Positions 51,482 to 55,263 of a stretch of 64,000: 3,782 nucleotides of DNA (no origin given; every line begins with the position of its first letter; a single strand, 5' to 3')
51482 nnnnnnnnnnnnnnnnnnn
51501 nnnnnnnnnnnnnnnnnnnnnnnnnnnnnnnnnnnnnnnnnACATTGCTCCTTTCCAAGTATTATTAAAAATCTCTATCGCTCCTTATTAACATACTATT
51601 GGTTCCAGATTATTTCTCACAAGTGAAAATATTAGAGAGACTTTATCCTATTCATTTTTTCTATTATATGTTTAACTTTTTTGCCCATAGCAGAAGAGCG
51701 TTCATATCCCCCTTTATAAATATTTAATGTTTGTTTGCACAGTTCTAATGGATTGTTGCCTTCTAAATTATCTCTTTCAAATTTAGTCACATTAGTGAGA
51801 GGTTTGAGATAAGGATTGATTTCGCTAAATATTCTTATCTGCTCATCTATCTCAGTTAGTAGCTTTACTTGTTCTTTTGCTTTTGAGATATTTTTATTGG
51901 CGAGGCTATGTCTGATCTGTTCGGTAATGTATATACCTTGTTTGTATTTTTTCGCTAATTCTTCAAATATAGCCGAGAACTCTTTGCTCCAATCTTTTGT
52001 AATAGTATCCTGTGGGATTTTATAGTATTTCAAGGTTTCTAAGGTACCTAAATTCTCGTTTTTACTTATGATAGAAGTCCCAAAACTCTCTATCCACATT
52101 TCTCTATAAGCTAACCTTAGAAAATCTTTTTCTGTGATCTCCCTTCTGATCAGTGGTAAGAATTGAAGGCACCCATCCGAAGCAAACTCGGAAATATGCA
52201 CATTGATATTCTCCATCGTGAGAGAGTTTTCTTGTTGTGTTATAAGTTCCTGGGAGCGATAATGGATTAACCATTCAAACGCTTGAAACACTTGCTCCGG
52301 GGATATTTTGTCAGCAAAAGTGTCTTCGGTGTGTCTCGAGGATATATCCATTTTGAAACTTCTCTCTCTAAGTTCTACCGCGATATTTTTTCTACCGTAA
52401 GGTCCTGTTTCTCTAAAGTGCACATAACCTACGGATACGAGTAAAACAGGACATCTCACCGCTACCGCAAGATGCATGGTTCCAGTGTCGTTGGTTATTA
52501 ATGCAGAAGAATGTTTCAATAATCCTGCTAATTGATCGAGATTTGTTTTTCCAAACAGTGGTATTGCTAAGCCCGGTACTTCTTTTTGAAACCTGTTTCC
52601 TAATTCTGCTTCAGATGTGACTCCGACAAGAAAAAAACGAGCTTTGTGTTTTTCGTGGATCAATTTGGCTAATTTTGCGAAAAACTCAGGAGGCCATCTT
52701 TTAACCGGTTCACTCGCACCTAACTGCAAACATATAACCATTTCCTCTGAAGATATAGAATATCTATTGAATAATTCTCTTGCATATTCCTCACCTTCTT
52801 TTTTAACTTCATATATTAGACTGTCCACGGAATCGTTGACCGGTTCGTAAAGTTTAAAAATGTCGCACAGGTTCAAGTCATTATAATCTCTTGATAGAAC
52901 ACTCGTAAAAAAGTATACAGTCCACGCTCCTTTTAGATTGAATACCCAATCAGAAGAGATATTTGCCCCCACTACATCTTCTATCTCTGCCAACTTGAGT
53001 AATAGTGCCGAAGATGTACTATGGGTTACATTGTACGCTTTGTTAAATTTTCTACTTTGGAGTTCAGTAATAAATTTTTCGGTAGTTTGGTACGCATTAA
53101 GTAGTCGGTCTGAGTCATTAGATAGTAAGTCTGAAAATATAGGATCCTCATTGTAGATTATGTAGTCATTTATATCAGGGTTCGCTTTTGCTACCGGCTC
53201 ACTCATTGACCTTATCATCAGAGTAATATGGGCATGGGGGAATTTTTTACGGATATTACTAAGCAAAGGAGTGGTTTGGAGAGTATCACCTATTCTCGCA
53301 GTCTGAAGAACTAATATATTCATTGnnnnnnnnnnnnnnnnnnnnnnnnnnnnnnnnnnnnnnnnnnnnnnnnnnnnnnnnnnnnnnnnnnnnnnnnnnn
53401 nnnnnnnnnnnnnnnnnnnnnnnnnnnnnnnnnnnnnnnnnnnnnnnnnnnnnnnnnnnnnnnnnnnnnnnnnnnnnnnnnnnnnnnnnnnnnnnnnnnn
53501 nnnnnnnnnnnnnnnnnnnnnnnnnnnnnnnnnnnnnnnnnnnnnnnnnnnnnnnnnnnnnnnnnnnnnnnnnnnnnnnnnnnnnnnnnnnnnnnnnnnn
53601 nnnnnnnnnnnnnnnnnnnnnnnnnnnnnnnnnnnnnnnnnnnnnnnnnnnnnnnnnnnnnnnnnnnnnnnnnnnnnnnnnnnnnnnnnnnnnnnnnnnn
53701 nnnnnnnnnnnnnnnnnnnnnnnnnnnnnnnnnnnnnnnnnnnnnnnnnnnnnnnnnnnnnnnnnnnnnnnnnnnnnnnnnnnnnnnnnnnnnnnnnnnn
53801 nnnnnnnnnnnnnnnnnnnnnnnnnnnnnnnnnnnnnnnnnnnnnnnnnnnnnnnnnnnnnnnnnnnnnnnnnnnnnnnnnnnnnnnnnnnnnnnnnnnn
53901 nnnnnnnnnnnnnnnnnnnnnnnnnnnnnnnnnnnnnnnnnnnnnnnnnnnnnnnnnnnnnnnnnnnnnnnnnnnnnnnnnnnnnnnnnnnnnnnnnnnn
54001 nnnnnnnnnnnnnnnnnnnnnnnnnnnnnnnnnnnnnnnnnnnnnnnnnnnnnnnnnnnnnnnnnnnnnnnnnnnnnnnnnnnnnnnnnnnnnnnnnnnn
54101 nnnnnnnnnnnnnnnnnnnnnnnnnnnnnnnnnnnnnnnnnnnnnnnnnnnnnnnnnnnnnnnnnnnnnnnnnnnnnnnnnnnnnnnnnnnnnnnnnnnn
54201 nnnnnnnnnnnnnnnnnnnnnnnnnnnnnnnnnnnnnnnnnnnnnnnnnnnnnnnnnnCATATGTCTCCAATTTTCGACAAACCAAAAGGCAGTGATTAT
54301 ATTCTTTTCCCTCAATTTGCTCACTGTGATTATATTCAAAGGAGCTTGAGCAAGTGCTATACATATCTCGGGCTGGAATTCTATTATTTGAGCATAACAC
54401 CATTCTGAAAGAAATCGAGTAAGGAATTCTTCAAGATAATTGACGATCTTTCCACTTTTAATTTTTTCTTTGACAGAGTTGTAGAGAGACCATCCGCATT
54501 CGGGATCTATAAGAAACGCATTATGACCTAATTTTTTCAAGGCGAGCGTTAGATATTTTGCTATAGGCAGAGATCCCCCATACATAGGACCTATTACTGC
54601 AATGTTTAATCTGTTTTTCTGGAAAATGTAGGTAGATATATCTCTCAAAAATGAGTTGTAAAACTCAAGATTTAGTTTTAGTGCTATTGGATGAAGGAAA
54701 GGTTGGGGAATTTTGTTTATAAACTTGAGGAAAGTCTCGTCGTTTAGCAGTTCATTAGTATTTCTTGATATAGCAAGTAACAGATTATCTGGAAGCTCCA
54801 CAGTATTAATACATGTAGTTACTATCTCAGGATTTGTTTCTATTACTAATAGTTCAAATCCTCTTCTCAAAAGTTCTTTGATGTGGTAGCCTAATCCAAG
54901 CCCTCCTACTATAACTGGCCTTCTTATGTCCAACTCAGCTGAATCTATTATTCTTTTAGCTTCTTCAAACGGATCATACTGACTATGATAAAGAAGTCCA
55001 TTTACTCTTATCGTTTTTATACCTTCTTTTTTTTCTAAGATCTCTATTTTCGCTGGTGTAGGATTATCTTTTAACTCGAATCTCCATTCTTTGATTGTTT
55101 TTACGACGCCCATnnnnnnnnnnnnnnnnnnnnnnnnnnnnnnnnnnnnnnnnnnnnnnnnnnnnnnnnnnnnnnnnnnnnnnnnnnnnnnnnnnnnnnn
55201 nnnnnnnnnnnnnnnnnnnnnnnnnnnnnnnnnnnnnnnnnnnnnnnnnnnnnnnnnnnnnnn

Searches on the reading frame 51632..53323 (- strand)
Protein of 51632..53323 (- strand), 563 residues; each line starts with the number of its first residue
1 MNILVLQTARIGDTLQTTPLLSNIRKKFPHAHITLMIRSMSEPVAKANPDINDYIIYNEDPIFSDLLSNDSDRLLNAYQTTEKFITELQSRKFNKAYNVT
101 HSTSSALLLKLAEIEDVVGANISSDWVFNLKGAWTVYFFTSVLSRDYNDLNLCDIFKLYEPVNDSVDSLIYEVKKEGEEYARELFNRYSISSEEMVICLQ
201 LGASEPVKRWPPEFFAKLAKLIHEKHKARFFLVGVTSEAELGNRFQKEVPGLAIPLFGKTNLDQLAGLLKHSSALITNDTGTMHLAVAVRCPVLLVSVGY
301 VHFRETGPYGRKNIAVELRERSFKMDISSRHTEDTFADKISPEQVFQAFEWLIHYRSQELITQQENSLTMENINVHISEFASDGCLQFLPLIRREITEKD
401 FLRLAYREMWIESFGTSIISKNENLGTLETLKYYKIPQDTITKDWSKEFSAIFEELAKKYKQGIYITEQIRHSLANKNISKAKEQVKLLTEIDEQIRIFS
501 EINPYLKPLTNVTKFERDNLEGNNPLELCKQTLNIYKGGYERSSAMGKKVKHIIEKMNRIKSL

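Call 5: search_protein_families(library=pfam, proteins=[window:51632-53323:-], max_evalue=0.01)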
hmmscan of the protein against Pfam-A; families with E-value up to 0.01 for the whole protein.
window:51632-53323:- (563 aa): 1 family
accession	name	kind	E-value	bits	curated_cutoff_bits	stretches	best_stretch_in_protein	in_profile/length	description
PF01075.23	Glyco_transf_9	-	3.5e-23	82.6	22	1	83-321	3-231/247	Glycosyltransferase family 9 (heptosyltransferase)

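Call 6: search_protein_families(library=ncbifam, proteins=[window:51632-53323:-], max_evalue=0.001)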
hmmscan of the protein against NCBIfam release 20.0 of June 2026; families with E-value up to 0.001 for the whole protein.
window:51632-53323:- (563 aa): 6 families
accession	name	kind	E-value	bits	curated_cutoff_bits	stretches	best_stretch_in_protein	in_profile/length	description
TIGR02195.1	heptsyl_trn_II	equivalog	1.2e-27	96.9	134.6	1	2-352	1-337/339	lipopolysaccharide heptosyltransferase II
NF008162.0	PRK10916.1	equivalog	2.9e-18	66.2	569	1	1-319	1-308/348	ADP-heptose--LPS heptosyltransferase RfaF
TIGR02193.1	heptsyl_trn_I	equivalog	4.5e-17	62.3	185.3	1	2-348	1-315/320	lipopolysaccharide heptosyltransferase I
TIGR02201.1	heptsyl_trn_III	equivalog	5.7e-15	55.2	170.2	1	3-350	2-340/344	putative lipopolysaccharide heptosyltransferase III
NF007742.0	PRK10422.1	equivalog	1.4e-14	53.7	467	1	2-312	7-302/352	lipopolysaccharide core heptosyltransferase RfaQ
NF008204.0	PRK10964.1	equivalog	1.8e-07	30.6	437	1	167-324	150-305/322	lipopolysaccharide heptosyltransferase RfaC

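Call 72: search_solved_structures(query=window:51632-53323:-, max_evalue=1)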
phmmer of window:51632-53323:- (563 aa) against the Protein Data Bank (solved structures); distinct sequences matched with E-value up to 1: 7.
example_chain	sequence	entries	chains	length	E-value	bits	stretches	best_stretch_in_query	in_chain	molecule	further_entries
3tov_A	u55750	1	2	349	2.7e-20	75.6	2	165-352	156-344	Glycosyl transferase family 9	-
1psw_A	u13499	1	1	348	2.5e-14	55.9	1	1-295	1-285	ADP-HEPTOSE LPS HEPTOSYLTRANSFERASE II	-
6dfe_A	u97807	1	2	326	0.016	17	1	196-311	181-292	ADP-heptose--LPS heptosyltransferase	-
2gt1_A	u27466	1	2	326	0.016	17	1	196-311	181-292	Lipopolysaccharide heptosyltransferase-1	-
2h1f_A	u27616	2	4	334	0.017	16.9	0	196-311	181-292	Lipopolysaccharide heptosyltransferase-1 | Lipopolysaccharide heptosyltransferase 1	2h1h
4rb4_K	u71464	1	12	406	0.47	12.1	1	230-297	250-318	Glycosyltransferase tibC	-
4rap_A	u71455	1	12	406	0.6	11.8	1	233-297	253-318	Glycosyltransferase TibC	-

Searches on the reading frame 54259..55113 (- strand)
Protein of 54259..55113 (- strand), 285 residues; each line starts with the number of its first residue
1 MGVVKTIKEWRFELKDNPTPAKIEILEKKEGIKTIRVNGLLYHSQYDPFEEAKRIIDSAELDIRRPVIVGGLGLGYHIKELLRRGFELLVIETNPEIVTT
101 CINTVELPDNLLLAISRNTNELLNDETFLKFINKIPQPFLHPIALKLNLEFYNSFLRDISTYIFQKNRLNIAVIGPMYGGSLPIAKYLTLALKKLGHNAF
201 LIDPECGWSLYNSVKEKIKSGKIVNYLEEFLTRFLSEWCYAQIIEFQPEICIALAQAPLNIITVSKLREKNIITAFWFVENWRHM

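Call 73: search_protein_families(library=pfam, proteins=[window:54259-55113:-], max_evalue=10)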
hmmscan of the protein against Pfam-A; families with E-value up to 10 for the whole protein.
seq(285 aa): 2 families
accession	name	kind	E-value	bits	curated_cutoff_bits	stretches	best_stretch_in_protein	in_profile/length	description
PF20157.4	Maf_flag10_N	-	0.0056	16.6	23.5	1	63-103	111-153/228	Glycosyltransferase Maf N-terminal domain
PF06925.17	MGDG_synth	-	0.19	12.3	25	1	210-274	56-115/169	Monogalactosyldiacylglycerol (MGDG) synthase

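Call 76: search_protein_families(library=pfam, alignment_id=A4, max_evalue=0.01)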
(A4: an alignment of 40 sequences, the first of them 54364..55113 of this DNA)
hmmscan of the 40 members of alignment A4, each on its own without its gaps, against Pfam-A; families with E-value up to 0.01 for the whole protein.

A. member 1, window:54364-55113:- (250 aa): 1 family
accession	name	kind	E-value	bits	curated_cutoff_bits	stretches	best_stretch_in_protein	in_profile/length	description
PF20157.4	Maf_flag10_N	-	0.0045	16.9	23.5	1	63-104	111-154/228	Glycosyltransferase Maf N-terminal domain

B. families by the number of members that match (of 40 scanned): 3 families
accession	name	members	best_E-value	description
PF20157.4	Maf_flag10_N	25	6.9e-12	Glycosyltransferase Maf N-terminal domain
PF08241.18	Methyltransf_11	1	0.0012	Methyltransferase domain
PF13649.12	Methyltransf_25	1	0.0037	Methyltransferase domain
